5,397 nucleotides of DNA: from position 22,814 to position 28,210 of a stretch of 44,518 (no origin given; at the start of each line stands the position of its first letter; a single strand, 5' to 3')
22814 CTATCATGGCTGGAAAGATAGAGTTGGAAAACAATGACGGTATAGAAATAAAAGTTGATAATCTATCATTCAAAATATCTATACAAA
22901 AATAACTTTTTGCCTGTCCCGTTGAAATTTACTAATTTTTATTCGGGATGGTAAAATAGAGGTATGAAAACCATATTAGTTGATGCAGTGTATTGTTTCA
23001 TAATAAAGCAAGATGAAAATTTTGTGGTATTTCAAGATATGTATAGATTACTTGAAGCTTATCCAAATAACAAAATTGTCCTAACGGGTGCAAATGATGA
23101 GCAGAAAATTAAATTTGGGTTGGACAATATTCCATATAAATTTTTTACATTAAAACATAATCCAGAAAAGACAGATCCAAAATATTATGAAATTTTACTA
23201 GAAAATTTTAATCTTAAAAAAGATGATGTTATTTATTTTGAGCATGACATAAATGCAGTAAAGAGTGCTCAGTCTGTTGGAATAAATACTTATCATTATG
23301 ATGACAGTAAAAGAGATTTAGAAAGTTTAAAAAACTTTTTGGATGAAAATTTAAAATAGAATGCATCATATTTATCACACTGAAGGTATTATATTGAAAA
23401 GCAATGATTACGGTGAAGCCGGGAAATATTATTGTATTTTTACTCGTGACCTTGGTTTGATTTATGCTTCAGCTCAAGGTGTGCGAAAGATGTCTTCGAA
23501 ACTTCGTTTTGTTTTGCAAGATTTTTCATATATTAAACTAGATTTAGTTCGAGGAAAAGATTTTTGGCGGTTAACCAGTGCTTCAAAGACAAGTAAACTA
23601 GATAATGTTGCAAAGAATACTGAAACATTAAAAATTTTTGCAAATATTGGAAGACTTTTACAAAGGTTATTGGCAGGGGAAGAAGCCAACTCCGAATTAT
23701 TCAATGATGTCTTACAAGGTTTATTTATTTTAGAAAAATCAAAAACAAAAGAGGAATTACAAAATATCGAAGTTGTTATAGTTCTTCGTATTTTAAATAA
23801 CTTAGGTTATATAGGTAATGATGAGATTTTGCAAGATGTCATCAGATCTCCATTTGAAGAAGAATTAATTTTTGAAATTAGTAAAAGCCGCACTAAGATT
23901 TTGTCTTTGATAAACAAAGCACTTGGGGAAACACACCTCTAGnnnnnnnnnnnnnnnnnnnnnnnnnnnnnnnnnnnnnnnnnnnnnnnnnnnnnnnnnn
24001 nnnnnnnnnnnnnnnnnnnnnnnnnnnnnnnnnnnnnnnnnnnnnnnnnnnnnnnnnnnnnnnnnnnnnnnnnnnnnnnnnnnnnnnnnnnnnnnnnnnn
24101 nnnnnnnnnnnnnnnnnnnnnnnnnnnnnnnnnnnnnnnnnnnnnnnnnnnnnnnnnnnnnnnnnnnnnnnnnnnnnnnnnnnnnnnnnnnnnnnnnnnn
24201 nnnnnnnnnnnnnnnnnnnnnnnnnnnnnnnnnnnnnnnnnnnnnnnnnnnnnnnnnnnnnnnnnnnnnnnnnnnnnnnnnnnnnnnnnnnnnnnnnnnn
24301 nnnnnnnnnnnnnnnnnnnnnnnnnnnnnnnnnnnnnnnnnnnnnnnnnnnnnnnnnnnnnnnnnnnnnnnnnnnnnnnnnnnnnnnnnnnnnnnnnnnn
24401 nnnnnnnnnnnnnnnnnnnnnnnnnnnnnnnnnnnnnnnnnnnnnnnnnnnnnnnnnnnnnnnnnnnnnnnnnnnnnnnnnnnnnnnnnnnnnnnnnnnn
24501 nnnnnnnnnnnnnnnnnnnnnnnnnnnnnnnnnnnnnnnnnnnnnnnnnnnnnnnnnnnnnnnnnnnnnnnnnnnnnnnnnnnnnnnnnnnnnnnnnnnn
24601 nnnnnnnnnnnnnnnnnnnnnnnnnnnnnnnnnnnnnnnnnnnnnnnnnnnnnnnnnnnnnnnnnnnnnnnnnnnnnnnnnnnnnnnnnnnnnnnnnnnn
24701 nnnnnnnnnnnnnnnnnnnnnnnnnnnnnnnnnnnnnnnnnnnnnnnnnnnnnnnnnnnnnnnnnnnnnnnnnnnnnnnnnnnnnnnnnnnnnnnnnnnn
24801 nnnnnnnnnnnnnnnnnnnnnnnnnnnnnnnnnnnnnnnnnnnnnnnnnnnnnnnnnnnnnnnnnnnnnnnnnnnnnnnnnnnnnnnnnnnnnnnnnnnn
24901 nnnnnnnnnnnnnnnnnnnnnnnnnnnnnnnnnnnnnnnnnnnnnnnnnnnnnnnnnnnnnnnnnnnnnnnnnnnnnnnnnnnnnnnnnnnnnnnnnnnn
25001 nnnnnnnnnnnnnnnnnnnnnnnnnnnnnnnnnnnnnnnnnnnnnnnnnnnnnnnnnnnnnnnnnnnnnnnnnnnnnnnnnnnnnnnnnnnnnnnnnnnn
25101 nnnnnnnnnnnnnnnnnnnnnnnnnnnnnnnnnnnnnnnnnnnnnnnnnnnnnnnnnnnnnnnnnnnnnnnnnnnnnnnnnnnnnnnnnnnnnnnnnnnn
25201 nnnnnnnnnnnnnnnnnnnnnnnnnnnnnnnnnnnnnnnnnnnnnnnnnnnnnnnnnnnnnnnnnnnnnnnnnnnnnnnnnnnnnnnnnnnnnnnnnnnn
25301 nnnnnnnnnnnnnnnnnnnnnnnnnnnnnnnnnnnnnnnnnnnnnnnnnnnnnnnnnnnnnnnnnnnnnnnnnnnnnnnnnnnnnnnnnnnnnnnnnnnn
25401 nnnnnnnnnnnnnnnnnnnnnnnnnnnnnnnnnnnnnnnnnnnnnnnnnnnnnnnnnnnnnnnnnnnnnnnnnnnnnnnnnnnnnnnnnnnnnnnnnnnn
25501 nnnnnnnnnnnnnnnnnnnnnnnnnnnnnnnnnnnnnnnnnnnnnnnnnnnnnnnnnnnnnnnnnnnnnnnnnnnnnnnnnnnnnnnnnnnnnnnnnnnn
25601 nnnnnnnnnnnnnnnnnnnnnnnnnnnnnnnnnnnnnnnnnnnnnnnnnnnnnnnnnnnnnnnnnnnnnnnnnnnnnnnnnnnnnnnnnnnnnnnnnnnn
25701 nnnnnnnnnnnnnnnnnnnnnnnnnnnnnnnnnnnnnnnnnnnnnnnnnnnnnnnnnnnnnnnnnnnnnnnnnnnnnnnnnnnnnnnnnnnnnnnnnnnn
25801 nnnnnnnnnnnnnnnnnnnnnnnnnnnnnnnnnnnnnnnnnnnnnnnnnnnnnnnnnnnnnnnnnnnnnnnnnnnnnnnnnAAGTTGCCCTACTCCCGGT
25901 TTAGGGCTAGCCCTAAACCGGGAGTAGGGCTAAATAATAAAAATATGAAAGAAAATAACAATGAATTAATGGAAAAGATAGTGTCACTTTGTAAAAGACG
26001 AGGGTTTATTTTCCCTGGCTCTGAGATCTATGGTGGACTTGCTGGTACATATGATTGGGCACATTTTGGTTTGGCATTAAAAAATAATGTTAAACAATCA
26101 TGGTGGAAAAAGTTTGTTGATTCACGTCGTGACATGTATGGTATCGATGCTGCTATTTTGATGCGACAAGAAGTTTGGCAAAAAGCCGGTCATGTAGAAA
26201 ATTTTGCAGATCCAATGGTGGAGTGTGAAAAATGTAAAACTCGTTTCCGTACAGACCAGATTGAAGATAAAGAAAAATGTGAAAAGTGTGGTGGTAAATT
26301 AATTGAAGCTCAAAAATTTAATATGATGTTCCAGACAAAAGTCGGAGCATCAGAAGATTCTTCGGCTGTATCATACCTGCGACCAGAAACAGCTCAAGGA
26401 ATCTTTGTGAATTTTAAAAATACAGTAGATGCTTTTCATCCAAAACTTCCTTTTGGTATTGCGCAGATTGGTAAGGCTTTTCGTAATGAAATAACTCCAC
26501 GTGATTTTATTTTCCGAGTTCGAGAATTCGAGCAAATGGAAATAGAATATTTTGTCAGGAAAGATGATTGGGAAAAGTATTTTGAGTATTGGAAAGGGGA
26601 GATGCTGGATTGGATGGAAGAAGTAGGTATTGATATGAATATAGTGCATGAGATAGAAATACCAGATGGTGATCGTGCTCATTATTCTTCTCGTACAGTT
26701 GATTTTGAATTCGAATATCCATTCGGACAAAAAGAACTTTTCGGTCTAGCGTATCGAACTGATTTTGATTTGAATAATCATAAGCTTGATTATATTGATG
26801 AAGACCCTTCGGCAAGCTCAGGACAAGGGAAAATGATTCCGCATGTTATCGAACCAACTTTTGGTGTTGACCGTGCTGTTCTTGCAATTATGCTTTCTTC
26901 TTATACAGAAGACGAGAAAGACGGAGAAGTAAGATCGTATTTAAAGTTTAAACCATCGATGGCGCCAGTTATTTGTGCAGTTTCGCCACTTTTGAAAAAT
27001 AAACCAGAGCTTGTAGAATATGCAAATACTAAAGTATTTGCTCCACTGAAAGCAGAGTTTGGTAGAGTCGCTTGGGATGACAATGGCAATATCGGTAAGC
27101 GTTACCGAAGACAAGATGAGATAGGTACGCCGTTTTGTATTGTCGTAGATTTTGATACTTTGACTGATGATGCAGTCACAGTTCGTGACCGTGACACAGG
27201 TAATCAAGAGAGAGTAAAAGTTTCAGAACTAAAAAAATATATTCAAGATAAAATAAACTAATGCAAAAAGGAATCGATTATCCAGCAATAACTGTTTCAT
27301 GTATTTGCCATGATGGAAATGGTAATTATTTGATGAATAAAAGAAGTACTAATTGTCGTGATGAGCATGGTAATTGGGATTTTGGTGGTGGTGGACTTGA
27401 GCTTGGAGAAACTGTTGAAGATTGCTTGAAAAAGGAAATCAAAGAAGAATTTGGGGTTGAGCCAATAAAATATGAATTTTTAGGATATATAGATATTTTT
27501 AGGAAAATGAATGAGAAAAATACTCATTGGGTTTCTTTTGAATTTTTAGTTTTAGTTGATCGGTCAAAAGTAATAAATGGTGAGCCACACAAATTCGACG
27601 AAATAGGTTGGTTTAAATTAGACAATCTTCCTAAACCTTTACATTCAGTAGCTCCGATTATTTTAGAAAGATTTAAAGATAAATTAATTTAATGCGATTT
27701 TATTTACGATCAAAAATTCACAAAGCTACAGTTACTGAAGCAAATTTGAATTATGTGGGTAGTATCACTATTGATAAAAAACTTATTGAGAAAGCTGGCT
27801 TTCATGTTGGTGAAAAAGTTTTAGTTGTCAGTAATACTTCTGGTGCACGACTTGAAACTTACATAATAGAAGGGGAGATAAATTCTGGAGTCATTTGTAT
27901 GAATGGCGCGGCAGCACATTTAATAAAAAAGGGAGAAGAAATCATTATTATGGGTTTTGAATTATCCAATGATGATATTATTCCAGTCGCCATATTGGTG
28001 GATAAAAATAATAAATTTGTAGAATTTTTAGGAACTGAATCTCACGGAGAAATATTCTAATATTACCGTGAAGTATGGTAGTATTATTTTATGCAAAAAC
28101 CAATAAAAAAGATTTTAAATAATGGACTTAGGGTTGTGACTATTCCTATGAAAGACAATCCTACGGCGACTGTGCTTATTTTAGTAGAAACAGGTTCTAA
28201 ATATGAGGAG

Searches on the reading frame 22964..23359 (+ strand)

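Call 49: search_protein_families(library=pfam, proteins=[window:22964-23359:+], max_evalue=0.001)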
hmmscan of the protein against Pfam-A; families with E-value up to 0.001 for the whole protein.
window:22964-23359:+ (131 aa): 1 family
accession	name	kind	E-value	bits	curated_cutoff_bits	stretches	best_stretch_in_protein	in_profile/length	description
PF13419.12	HAD_2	-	0.00041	20.9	23.8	1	66-109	132-175/178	Haloacid dehalogenase-like hydrolase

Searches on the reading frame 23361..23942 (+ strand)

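Call 49: search_protein_families(library=pfam, proteins=[window:23361-23942:+], max_evalue=0.001)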
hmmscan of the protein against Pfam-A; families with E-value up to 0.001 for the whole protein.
window:23361-23942:+ (193 aa): 2 families
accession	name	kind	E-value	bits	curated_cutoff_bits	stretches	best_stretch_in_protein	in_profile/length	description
PF11967.14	RecO_N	-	1.1e-13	51.5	27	1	1-74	1-74/80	Recombination protein O N terminal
PF02565.21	RecO_C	-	0.00013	22.1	22.1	1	94-150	11-64/157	Recombination protein O C terminal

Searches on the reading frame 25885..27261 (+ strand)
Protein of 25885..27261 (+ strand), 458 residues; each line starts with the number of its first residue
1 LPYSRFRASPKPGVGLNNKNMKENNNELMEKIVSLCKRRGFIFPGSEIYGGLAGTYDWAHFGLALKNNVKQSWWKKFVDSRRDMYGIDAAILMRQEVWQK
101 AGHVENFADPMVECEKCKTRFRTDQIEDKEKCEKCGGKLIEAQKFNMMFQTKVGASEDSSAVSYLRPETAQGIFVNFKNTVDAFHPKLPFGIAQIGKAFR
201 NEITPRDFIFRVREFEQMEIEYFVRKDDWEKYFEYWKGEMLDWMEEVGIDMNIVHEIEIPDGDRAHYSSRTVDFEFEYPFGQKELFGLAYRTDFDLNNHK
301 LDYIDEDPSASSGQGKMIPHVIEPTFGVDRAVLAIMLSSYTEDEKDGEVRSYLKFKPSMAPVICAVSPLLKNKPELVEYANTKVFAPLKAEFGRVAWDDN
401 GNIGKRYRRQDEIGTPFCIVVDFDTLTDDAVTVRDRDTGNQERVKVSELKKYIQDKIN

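Call 49: search_protein_families(library=pfam, proteins=[window:25885-27261:+], max_evalue=0.001)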
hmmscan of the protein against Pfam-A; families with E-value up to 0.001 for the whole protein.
window:25885-27261:+ (458 aa): 2 families
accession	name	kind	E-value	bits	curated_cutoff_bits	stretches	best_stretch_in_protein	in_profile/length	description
PF03129.25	HGTP_anticodon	-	5.9e-21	74.9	21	1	364-455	2-93/94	Anticodon binding domain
PF00587.30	tRNA-synt_2b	-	8.5e-12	45.9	29.3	1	162-335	10-175/179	tRNA synthetase class II core domain (G, H, P, S and T)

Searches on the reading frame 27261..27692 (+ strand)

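Call 35: search_protein_families(library=pfam, proteins=[window:27261-27692:+], max_evalue=0.01)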
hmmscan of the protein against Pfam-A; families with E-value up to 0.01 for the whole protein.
window:27261-27692:+ (143 aa): 1 family
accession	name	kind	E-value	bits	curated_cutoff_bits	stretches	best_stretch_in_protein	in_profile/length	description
PF00293.34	NUDIX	-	6.2e-19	68.8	21.1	1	10-136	4-132/134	NUDIX domain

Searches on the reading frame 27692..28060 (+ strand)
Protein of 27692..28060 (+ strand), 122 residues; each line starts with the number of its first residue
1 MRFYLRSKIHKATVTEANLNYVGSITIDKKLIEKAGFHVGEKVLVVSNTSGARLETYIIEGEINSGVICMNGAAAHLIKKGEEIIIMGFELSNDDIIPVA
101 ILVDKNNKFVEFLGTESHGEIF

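Call 49: search_protein_families(library=pfam, proteins=[window:27692-28060:+], max_evalue=0.001)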
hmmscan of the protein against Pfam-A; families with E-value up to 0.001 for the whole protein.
window:27692-28060:+ (122 aa): 1 family
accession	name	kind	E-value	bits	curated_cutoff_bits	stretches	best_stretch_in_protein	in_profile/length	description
PF02261.22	Asp_decarbox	-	6.5e-39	132.8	25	1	3-109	4-114/115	Aspartate decarboxylase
